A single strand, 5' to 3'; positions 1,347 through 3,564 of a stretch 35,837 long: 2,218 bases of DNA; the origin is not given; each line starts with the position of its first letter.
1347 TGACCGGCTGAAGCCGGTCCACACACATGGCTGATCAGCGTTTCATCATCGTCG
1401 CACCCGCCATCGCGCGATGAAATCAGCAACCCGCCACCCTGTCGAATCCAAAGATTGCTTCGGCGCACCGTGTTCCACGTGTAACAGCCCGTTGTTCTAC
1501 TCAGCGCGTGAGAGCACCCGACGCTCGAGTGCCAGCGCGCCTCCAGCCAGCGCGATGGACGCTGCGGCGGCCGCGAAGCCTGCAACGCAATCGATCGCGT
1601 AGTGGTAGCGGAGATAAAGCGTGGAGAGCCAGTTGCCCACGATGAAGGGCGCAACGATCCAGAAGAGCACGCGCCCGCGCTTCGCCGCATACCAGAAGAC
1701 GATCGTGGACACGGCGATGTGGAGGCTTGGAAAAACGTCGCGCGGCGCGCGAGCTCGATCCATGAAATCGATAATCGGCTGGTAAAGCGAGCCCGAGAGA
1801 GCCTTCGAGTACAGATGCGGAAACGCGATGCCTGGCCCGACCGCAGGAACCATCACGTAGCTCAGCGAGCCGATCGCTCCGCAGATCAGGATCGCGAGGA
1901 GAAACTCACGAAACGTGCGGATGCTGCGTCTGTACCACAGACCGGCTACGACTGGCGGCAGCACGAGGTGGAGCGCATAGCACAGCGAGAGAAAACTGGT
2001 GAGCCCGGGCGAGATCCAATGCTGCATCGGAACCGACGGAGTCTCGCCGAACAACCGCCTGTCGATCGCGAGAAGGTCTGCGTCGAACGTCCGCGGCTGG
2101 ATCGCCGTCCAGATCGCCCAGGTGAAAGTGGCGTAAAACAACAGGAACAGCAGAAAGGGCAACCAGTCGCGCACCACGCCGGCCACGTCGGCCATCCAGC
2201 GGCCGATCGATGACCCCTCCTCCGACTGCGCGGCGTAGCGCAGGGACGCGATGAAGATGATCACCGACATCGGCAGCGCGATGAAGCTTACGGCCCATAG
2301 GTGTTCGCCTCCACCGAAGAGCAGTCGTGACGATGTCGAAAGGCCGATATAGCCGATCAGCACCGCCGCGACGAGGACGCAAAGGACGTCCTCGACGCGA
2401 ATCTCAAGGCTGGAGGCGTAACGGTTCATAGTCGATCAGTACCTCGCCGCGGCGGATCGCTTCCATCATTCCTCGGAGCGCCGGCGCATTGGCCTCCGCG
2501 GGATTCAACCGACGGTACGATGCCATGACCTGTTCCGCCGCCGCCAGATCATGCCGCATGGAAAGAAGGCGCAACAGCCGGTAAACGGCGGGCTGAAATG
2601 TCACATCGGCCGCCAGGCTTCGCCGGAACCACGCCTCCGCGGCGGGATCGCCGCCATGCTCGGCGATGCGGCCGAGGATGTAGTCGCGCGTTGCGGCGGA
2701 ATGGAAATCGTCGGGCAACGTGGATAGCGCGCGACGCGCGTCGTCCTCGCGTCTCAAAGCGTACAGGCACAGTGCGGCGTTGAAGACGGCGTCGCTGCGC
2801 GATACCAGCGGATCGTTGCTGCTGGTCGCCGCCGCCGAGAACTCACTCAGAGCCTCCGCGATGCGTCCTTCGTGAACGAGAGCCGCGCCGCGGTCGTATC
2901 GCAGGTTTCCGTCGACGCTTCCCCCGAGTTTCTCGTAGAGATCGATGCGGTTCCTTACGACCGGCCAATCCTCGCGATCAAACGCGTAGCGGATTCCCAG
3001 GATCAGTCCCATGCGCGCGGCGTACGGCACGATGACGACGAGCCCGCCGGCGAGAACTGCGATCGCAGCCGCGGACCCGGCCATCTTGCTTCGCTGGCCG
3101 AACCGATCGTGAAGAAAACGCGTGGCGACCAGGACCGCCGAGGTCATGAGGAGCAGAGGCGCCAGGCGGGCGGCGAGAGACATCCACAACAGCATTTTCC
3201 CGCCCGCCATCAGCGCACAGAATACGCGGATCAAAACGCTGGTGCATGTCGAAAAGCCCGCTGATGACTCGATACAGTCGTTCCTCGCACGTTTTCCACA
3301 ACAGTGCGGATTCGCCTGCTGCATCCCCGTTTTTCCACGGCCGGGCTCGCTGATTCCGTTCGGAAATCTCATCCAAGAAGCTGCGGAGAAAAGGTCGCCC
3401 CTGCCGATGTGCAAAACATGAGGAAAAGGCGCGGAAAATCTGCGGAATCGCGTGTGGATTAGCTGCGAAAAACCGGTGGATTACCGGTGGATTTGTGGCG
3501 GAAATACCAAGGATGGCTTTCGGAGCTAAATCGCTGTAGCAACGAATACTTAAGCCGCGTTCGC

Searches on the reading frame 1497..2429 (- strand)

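Call 9: search_protein_families(library=pfam, proteins=[window:1497-2429:-], max_evalue=0.001)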
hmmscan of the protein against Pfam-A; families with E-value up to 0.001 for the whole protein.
window:1497-2429:- (310 aa): 2 families
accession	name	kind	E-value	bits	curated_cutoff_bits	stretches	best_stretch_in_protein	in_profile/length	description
PF14378.12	PAP2_3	-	9.4e-22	78.2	27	1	118-294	2-190/190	PAP2 superfamily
PF01569.27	PAP2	-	2.4e-06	27.7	27.2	1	230-294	48-120/130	PAP2 superfamily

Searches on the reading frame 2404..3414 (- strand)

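Call 9: search_protein_families(library=pfam, proteins=[window:2404-3414:-], max_evalue=0.001)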
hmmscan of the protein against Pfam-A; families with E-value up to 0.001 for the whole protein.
window:2404-3414:- (336 aa): 2 families
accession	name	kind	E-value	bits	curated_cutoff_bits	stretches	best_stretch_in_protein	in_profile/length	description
PF14559.12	TPR_19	-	3.1e-07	31.1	25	1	179-238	1-56/68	Tetratricopeptide repeat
PF07719.23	TPR_2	-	0.00073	19.9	27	0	173-196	5-28/34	Tetratricopeptide repeat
